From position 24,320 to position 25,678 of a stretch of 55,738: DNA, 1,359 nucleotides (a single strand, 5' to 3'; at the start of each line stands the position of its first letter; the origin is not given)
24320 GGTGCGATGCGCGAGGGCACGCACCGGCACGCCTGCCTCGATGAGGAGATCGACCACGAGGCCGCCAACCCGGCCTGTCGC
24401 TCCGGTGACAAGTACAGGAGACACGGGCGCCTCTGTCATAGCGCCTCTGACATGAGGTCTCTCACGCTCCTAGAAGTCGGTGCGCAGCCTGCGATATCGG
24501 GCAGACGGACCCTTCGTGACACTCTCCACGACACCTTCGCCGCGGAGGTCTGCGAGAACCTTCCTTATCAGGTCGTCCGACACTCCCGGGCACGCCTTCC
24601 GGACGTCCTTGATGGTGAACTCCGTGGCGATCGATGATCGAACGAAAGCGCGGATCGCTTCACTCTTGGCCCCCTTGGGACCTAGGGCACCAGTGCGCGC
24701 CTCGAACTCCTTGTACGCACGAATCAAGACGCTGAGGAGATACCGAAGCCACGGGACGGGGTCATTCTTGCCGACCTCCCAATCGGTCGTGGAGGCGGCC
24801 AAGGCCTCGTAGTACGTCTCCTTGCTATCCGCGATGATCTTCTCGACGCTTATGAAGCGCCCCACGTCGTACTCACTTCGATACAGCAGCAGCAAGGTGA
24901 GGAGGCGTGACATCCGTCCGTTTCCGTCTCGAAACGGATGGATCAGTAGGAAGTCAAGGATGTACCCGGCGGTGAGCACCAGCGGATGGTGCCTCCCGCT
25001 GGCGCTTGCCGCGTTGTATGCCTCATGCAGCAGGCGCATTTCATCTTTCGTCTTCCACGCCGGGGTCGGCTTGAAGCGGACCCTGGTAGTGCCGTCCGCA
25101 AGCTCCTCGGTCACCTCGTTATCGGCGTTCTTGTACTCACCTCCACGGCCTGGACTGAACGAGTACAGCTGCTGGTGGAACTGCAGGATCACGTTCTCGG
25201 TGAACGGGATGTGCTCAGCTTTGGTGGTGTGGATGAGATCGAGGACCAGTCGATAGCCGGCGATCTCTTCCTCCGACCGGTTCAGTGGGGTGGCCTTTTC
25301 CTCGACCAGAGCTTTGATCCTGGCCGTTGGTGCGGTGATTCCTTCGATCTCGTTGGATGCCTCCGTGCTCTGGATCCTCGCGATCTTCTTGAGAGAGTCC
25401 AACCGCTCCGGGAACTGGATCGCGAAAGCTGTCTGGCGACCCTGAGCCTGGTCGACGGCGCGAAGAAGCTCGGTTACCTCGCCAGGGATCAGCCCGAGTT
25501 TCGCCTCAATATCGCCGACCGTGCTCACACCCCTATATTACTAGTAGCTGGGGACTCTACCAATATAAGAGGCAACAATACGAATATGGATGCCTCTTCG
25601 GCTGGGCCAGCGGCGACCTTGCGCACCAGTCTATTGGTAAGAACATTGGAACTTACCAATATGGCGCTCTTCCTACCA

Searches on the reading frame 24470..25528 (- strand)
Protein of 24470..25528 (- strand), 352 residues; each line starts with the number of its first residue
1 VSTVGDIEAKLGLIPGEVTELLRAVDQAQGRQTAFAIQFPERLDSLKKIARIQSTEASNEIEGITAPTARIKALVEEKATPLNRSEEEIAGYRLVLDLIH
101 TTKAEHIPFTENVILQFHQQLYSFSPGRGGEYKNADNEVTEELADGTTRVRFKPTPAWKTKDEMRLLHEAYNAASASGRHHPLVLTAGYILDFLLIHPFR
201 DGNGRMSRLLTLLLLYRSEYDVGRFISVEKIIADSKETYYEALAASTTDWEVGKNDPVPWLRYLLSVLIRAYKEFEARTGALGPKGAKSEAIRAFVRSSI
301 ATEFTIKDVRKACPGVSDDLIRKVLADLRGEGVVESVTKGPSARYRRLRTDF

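Call 3: search_protein_families(library=pfam, proteins=[window:24470-25528:-], max_evalue=1)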
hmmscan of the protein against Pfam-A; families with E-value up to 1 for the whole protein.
window:24470-25528:- (352 aa): 1 family
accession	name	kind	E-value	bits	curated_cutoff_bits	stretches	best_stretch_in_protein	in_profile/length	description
PF02661.23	Fic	-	2e-14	54.6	24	1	108-215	1-93/93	Fic/DOC family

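Call 79: search_protein_families(library=padloc, proteins=[window:24470-25528:-], max_evalue=0.01)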
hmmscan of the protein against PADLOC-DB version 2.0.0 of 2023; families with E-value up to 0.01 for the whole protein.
window:24470-25528:- (352 aa): 9 families
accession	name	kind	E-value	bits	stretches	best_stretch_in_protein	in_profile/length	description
PDLC03963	SoFic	-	4.2e-32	109.9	1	20-342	27-345/361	-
PDLC04839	PDC-S04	-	5e-12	43.9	1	178-246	122-186/205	-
PDLC04966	PDC-S24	-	5.8e-12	43.2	1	104-245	227-367/497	-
PDLC04840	PDC-S04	-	1.1e-11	42.9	1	56-247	17-200/227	-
PDLC04837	PDC-S04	-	1.9e-11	41.7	1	44-249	19-211/234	-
PDLC04836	PDC-S04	-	6.3e-11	39.9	1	57-246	32-212/244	-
PDLC04838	PDC-S04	-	1.6e-06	26.1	1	186-222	133-169/209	-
PDLC04841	PDC-S04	-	0.0039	14.9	1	195-250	208-257/292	-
PDLC04842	PDC-S04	-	0.0093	13.7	0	195-247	110-156/202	-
